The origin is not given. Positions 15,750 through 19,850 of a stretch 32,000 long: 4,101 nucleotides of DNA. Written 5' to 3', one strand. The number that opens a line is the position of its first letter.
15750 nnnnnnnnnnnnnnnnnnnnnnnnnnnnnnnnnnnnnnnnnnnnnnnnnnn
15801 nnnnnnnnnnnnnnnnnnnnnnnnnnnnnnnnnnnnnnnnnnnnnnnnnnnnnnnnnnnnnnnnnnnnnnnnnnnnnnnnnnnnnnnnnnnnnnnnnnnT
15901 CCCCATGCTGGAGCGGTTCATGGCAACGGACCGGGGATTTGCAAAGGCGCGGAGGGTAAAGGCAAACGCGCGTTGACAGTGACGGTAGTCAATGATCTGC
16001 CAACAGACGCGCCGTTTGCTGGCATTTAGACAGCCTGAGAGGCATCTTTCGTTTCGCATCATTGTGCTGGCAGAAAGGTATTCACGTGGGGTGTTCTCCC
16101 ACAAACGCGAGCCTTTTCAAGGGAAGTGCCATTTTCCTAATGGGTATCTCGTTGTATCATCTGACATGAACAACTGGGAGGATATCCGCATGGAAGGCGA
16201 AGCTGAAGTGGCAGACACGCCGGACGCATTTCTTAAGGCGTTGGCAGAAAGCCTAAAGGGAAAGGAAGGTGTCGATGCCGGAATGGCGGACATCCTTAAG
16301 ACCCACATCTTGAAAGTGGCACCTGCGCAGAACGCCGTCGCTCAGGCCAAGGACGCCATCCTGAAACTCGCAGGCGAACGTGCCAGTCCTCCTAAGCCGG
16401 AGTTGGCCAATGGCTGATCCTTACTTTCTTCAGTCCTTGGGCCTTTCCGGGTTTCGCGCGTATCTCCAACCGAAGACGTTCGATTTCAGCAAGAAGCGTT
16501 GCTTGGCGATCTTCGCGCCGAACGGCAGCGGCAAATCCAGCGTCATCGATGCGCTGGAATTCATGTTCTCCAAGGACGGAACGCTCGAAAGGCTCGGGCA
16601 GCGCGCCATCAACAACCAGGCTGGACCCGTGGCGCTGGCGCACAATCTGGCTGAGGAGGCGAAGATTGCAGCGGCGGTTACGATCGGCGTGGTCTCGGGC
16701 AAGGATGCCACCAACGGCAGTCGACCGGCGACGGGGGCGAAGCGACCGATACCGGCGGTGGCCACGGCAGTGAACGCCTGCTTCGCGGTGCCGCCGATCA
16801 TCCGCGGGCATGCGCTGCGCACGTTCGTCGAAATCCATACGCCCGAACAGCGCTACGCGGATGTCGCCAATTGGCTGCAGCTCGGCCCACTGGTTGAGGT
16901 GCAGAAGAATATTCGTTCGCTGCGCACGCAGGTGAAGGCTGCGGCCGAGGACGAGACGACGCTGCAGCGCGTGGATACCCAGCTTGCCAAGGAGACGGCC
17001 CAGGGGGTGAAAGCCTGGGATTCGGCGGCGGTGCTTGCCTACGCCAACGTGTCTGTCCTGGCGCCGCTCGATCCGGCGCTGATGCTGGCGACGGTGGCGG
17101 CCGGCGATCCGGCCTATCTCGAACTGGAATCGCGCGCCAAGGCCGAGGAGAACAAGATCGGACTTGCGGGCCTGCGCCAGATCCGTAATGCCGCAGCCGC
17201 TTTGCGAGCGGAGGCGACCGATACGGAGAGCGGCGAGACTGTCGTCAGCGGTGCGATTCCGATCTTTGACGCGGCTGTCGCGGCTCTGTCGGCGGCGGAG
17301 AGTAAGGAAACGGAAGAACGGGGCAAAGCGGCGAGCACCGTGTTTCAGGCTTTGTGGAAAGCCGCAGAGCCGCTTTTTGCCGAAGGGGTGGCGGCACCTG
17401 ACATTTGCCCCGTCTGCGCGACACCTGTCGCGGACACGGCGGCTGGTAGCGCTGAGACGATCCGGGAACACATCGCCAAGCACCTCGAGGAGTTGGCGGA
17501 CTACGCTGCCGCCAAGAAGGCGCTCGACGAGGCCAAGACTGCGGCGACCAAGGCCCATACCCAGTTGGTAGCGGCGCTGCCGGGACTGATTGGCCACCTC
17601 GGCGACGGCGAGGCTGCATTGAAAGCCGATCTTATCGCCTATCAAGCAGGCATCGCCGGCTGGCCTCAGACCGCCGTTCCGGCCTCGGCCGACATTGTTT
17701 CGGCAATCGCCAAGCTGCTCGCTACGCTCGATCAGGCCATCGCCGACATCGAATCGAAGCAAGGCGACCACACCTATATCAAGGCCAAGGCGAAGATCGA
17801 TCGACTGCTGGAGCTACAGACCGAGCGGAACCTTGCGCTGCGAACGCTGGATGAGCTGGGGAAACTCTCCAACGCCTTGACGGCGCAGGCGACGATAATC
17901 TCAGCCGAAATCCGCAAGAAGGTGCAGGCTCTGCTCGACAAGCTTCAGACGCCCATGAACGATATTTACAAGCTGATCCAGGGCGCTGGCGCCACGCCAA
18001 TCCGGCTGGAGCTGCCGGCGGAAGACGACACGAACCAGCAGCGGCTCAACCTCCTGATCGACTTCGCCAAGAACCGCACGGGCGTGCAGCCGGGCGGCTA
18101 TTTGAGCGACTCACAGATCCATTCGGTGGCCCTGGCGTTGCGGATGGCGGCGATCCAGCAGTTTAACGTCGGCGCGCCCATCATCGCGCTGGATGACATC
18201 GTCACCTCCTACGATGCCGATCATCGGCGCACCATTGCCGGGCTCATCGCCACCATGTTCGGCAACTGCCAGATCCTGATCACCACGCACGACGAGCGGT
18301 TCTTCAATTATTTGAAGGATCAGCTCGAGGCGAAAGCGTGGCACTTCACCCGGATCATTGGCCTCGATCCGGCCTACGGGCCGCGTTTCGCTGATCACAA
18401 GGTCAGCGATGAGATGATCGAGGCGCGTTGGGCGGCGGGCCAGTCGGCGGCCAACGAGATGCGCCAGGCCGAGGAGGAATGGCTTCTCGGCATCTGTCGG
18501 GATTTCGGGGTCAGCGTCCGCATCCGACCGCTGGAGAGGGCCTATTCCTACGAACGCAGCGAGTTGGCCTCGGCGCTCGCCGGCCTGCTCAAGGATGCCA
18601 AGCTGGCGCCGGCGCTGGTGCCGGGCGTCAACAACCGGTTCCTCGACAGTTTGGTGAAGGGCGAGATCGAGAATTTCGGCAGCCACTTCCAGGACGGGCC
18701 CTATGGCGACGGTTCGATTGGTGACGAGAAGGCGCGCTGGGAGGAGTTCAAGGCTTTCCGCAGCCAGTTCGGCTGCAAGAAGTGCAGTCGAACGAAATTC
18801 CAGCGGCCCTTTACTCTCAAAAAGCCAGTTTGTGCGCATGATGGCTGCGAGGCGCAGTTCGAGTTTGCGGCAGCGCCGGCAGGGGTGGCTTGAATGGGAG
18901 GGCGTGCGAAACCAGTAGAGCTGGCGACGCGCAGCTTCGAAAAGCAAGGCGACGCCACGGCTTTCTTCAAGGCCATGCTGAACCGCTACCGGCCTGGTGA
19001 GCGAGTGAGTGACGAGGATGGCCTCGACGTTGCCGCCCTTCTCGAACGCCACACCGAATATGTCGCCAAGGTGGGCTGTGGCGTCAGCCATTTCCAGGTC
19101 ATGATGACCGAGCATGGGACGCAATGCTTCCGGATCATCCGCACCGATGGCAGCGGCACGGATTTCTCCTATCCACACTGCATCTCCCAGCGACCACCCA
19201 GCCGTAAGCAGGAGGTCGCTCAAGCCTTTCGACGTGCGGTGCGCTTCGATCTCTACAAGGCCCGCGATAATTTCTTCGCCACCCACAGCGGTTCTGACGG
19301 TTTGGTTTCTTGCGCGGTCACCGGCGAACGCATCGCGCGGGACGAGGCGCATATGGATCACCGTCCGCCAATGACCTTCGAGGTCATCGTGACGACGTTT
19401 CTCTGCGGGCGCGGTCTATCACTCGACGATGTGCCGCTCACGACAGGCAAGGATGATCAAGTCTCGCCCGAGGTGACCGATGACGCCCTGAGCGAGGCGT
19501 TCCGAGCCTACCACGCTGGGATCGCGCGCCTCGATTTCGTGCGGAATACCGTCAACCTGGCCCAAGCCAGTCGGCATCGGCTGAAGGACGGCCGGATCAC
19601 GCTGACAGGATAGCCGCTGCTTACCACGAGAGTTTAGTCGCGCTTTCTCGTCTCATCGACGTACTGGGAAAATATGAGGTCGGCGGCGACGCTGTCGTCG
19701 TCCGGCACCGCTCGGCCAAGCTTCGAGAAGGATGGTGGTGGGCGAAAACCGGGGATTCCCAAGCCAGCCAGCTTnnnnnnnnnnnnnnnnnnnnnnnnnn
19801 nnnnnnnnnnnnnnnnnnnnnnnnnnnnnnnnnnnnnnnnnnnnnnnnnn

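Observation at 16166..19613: Uncharacterised three-gene cassette: small acidic protein, Rad50-like hook ATPase with Cys4 ribbon, and DUF3223/HNH-like protein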

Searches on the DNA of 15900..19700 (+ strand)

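Call 75: search_dna_similar(query=window:15900-19700:+, collection=plasmids, mode=near, max_rows=15)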
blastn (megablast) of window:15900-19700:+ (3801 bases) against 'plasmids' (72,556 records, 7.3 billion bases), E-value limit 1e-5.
Records with a match: 7; places in all: 7; records where one place covers at least 80% of the query: 1.
Best place of each record, by identity: 80-90% 5; 60-80% 2.
By first word of the organism name: Bradyrhizobium 7.
By predicted mobility (MOB-suite, as given by PLSDB): non-mobilizable 4; conjugative 2; mobilizable 1.
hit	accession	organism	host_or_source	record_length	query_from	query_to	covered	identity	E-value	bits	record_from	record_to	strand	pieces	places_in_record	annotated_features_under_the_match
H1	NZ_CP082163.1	Bradyrhizobium sp. 195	Acmispon strigosus,cell culture,root ...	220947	216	3783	94%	89.2%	0e+0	4453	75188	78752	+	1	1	AAA family ATPase | DCL family protein | hypothetical protein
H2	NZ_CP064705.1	Bradyrhizobium sp. 155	Acmispon strigosus,cell culture,root ...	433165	365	3384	79%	88.3%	0e+0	3605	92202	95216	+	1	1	AAA family ATPase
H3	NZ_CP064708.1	Bradyrhizobium sp. 131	Acmispon strigosus,cell culture,root ...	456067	365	3372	79%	88.4%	0e+0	3616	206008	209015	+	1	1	AAA family ATPase | DCL family protein | hypothetical protein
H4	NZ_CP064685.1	Bradyrhizobium sp. CW1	Acmispon strigosus,cell culture,bulk ...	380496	365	3121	73%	87.6%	0e+0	3201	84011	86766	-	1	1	AAA family ATPase | hypothetical protein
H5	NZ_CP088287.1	Bradyrhizobium septentrionale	Glycine max cv. AC Glengarry,Cell ...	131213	510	2966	65%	73.5%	0e+0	883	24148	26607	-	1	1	AAA family ATPase | hypothetical protein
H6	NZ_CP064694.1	Bradyrhizobium sp. 187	Acmispon strigosus,cell culture,root ...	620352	365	489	3%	88.9%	9e-34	154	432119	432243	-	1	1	hypothetical protein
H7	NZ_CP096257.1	Bradyrhizobium barranii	Glycine max cv. AC Glengarry,Cell ...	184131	510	615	3%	79.1%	1e-8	71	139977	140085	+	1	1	transposase | hypothetical protein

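Call 76: get_annotated_region(hit=H1, flank=9000)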
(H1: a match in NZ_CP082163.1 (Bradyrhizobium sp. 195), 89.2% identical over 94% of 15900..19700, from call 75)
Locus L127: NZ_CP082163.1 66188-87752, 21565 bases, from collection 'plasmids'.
description: Bradyrhizobium sp. 195 plasmid p195_2, complete sequence
organism: Bradyrhizobium sp. 195 (NCBI taxid 2782662)
taxonomy: Bacteria; Pseudomonadota; Alphaproteobacteria; Hyphomicrobiales; Nitrobacteraceae; Bradyrhizobium; Bradyrhizobium sp. 195
host: -; source: Acmispon strigosus,cell culture,root nodule; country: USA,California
typing (MOB-suite, as given by PLSDB): conjugative; replicon rep_cluster_506; relaxase MOBP; mating-pair formation MPF_T
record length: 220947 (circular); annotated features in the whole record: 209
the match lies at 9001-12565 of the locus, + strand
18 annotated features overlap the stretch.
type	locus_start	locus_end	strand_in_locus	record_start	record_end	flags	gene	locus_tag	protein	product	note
CDS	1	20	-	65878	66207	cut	-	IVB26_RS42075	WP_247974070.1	WGR domain-containing protein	-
CDS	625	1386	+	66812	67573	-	-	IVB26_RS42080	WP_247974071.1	ParA family protein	-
CDS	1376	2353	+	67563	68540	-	-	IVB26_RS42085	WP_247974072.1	ParB/RepB/Spo0J family partition protein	GO:0007059 - chromosome segregation [Evidence IEA]; GO:0000910 - cytokinesis [Evidence IEA]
CDS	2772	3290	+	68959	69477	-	mobC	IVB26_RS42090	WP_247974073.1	plasmid mobilization relaxosome protein MobC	-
CDS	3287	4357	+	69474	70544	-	-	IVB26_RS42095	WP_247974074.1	relaxase/mobilization nuclease domain-containing protein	-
CDS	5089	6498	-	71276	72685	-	-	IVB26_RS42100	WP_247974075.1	type IIL restriction-modification enzyme MmeI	-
CDS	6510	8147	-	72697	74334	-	-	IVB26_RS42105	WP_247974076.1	DNA methyltransferase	-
CDS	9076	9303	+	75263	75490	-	-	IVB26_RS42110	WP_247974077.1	hypothetical protein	-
CDS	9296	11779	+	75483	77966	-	-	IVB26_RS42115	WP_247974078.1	AAA family ATPase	GO:0006302 - double-strand break repair [Evidence IEA]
CDS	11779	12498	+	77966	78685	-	-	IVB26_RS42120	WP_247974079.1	DCL family protein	-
CDS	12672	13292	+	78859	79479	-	-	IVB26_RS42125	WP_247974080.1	type IV toxin-antitoxin system AbiEi family antitoxin domain-containing protein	-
CDS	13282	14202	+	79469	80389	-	-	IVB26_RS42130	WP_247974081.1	nucleotidyl transferase AbiEii/AbiGii toxin family protein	-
CDS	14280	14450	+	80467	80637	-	-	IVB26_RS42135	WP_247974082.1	hypothetical protein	-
CDS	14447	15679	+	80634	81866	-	-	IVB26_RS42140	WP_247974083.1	exonuclease SbcCD subunit D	-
CDS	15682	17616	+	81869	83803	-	-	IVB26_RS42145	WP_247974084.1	AAA family ATPase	GO:0006302 - double-strand break repair [Evidence IEA]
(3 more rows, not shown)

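Call 77: get_annotated_region(hit=H4, flank=6000)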
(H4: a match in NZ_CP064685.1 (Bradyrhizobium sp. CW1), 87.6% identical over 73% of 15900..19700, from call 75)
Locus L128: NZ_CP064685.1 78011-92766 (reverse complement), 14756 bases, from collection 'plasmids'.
description: Bradyrhizobium sp. CW1 plasmid pCW1_1, complete sequence
organism: Bradyrhizobium sp. CW1 (NCBI taxid 2782686)
taxonomy: Bacteria; Pseudomonadota; Alphaproteobacteria; Hyphomicrobiales; Nitrobacteraceae; Bradyrhizobium; Bradyrhizobium sp. CW1
host: -; source: Acmispon strigosus,cell culture,bulk soil; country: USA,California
typing (MOB-suite, as given by PLSDB): mobilizable; relaxase MOBP
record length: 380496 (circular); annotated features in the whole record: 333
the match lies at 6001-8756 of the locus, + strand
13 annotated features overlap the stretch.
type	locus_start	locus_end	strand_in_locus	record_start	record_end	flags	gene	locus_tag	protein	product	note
CDS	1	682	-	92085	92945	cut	-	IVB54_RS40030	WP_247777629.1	hypothetical protein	-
CDS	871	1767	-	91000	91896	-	-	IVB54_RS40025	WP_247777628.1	hypothetical protein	-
CDS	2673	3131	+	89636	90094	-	-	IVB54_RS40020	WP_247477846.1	hypothetical protein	-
CDS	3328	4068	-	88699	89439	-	-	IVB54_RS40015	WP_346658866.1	DUF2235 domain-containing protein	-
CDS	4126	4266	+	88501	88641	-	-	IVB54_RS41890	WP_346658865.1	hypothetical protein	-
CDS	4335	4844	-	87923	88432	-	-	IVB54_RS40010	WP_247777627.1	DUF2235 domain-containing protein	-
CDS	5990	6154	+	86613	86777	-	-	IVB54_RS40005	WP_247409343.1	hypothetical protein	-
CDS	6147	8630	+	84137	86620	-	-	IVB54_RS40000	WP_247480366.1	AAA family ATPase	GO:0006302 - double-strand break repair [Evidence IEA]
CDS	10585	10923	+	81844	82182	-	-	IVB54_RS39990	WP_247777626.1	transposase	-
CDS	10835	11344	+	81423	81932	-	-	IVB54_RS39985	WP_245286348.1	IS5 family transposase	-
CDS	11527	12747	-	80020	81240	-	-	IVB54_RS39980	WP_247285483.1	IS701 family transposase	-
CDS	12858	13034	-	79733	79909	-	-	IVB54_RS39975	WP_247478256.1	hypothetical protein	-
CDS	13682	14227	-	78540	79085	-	-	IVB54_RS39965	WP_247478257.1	hypothetical protein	-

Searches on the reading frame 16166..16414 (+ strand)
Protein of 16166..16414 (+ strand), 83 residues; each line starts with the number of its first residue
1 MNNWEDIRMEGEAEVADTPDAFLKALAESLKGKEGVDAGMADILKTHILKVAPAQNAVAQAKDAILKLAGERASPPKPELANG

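Call 3: search_protein_families(library=pfam, proteins=[window:16166-16414:+], max_evalue=1)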
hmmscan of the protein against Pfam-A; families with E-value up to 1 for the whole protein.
window:16166-16414:+ (83 aa): 0 families

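Call 4: search_protein_families(library=padloc, proteins=[window:16166-16414:+], max_evalue=1)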
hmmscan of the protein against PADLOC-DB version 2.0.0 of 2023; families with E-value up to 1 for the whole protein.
window:16166-16414:+ (83 aa): 1 family
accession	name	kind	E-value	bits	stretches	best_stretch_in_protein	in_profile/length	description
PDLC02691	Orf5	-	0.025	11.2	1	14-56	218-257/579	Orf5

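Call 5: search_protein_families(library=ncbifam, proteins=[window:16166-16414:+], max_evalue=1)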
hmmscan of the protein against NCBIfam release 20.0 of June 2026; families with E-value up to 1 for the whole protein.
window:16166-16414:+ (83 aa): 1 family
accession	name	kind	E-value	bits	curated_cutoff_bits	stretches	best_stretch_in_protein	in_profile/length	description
NF002714.0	PRK02551.1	equivalog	0.17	11.6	190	1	13-51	49-87/157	class Ib ribonucleoside-diphosphate reductase assembly flavoprotein NrdI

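Call 7: search_protein_families(library=phrogs, proteins=[window:16166-16414:+], max_evalue=0.1)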
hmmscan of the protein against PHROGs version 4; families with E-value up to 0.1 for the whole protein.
window:16166-16414:+ (83 aa): 0 families

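Call 82: search_solved_structures(query=A5, max_evalue=10, show_alignments=0)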
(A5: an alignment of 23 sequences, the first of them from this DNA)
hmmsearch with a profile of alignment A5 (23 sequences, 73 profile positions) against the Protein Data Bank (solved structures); distinct sequences matched with E-value up to 10: 5.
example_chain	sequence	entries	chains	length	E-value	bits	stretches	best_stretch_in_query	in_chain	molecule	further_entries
5tgw_A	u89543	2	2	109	0.32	14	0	51-64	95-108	PS1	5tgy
22yz_A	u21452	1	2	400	0.37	13.9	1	46-68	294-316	Type III effector protein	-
4axj_A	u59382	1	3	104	0.47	13.5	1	9-62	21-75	ETHANOLAMINE CARBOXYSOME STRUCTURAL PROTEIN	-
6egc_A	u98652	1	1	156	0.91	12.6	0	10-63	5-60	SC_2L4HC2_23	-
5j0k_A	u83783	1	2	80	1.6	11.8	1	10-63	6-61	designed protein 2L4HC2_23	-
